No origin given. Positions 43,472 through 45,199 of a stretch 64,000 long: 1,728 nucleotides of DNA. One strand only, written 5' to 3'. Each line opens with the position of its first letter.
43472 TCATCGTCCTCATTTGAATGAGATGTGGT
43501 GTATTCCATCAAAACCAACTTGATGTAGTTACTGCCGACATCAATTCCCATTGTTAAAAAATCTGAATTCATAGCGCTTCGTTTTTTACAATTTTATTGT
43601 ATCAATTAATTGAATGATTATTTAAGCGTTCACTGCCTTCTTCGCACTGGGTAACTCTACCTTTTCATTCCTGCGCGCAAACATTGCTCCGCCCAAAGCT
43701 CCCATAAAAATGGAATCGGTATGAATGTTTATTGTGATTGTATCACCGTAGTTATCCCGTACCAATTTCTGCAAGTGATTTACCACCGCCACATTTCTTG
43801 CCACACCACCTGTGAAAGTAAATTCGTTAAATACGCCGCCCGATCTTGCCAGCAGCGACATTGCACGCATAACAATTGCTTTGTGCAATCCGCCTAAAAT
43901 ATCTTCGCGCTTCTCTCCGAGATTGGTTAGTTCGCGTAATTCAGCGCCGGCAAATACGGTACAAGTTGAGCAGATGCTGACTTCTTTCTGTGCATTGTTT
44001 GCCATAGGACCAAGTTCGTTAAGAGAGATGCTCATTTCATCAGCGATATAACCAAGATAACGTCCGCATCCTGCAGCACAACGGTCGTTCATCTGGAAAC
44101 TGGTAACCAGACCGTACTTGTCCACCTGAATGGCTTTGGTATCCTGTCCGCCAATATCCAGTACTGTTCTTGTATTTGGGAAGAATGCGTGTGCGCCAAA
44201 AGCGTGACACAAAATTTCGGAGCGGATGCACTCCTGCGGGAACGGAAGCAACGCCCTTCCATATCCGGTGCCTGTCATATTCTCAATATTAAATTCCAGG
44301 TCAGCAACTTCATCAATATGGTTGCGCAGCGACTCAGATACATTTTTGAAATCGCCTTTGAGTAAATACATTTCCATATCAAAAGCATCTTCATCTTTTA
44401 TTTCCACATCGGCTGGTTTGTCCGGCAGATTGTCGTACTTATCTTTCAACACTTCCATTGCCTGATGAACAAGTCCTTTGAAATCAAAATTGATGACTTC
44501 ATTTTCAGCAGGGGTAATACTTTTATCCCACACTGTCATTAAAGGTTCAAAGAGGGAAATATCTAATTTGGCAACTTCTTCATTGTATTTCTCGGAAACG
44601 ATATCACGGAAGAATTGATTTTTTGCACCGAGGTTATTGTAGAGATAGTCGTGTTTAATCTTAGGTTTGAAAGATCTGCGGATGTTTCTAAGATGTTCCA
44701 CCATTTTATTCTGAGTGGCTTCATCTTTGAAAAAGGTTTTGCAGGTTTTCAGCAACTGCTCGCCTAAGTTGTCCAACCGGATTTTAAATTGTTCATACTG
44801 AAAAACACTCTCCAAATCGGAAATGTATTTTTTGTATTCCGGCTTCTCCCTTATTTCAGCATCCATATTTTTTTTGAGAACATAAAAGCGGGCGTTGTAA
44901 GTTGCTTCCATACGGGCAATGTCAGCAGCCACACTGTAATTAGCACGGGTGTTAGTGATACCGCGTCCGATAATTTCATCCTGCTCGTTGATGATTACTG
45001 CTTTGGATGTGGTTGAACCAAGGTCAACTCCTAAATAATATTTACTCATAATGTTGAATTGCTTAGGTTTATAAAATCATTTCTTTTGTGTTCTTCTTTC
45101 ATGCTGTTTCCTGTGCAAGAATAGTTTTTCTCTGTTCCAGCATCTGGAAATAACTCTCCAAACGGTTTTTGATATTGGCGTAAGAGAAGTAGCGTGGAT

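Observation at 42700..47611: Class I (ATP-dependent) benzoyl-CoA reductase genes in bcrCBAD order in a Bacteroidota context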

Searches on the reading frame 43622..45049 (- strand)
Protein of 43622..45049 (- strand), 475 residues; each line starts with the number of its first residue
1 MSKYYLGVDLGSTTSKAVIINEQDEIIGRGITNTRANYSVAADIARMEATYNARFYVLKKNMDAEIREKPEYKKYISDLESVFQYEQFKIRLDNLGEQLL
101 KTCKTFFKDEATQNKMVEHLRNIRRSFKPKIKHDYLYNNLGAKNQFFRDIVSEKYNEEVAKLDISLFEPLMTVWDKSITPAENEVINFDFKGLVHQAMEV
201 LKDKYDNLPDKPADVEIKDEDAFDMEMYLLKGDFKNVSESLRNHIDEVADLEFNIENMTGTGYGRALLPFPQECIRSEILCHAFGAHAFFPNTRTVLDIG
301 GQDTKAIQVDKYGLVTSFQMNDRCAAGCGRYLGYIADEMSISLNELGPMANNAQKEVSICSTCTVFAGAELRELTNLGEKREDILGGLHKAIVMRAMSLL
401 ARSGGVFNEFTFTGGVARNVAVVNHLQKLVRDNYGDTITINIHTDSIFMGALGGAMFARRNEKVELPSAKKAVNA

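Call 3: search_protein_families(library=pfam, proteins=[window:43622-45049:-])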
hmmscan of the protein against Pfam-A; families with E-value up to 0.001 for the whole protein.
window:43622-45049:- (475 aa): 2 families
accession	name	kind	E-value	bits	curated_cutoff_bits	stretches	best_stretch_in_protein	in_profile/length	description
PF01869.26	BcrAD_BadFG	-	3e-67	227.4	31.5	1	6-458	1-271/271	BadF/BadG/BcrA/BcrD ATPase family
PF00370.27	FGGY_N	-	2.3e-05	24.6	28.8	0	4-36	1-33/245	FGGY family of carbohydrate kinases, N-terminal domain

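Call 4: search_protein_families(library=ncbifam, proteins=[window:43622-45049:-])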
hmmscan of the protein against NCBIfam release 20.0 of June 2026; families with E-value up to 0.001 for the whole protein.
window:43622-45049:- (475 aa): 5 families
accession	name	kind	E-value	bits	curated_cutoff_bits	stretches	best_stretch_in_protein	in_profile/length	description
TIGR02259.1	benz_CoA_red_A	equivalog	5.2e-130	434.1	578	2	241-458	216-432/432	benzoyl-CoA reductase subunit A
TIGR00241.1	CoA_E_activ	domain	3.3e-52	177.5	125.4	1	237-456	37-247/248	acyl-CoA dehydratase activase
TIGR03192.1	benz_CoA_bzdQ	equivalog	3.9e-40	138.1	380.2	1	241-458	74-286/293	benzoyl-CoA reductase, bzd-type, subunit Q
TIGR02261.1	benz_CoA_red_D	equivalog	3.7e-27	95.1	312.85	1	246-457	53-261/262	benzoyl-CoA reductase subunit D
TIGR03286.1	methan_mark_15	hypoth_equivalog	4.7e-22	78.5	455.75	1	240-457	184-400/404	methanogenesis marker 15 protein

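Call 11: search_solved_structures(query=window:43622-45049:-, max_evalue=0.001)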
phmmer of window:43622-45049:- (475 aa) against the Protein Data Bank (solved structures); distinct sequences matched with E-value up to 0.001: 5.
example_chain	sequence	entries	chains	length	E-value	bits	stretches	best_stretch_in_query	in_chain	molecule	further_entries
9gai_D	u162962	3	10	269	8.2e-60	205.9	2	257-461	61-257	3-methylbenzoyl-CoA reductase alpha subunit MbdQ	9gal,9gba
1hux_A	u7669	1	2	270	1.7e-43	152.1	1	232-460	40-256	ACTIVATOR OF (R)-2-HYDROXYGLUTARYL-COA DEHYDRATASE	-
4eht_A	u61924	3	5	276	4.3e-42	147.5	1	254-463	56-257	Activator of 2-hydroxyisocaproyl-CoA dehydratase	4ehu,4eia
7yyl_E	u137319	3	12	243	5.5e-29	104.3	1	254-459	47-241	Putative CoA-substrate-specific enzyme activase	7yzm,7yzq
9gai_C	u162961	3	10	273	6e-26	94.3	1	260-435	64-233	3-methylbenzoyl-CoA reductase delta subunit MbdP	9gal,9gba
